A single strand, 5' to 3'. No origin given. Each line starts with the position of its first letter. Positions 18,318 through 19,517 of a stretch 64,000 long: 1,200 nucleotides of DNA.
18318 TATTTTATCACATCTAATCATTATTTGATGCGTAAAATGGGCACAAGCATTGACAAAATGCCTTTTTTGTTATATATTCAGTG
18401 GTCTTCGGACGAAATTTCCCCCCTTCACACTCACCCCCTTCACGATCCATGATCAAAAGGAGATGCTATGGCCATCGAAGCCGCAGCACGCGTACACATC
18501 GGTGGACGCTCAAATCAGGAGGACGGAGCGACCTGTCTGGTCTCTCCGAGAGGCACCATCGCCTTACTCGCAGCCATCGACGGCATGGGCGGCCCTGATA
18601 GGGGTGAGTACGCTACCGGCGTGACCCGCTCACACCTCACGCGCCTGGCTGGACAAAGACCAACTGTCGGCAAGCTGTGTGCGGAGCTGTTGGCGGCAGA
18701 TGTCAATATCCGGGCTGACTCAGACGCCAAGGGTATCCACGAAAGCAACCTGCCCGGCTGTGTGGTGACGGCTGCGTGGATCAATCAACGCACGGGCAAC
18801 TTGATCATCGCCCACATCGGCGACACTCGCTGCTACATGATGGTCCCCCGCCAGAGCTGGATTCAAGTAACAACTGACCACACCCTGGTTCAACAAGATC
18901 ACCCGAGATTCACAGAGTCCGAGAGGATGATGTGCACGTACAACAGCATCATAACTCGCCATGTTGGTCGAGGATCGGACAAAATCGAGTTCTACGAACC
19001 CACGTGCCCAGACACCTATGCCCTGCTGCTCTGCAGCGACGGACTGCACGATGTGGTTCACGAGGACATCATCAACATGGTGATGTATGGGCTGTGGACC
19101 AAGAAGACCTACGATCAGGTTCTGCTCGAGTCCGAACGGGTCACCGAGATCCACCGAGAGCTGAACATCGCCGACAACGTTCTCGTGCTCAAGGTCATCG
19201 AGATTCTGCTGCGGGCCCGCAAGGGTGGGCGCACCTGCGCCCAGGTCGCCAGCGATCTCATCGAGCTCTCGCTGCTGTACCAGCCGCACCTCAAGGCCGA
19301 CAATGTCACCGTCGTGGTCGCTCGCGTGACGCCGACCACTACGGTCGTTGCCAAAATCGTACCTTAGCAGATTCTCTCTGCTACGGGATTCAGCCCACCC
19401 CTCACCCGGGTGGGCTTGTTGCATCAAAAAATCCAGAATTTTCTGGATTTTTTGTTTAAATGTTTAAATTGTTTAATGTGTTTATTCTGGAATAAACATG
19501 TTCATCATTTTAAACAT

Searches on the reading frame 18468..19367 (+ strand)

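Call 51: search_protein_families(library=pfam, proteins=[window:18468-19367:+], max_evalue=0.01)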
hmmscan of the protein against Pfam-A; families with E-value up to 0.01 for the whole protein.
window:18468-19367:+ (299 aa): 2 families
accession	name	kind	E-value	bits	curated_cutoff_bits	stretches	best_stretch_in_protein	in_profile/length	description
PF00481.26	PP2C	-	3.5e-09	37.1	20.3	1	23-141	28-143/255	Protein phosphatase 2C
PF13672.11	PP2C_2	-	9.2e-06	25.8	24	1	9-200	4-182/209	Protein phosphatase 2C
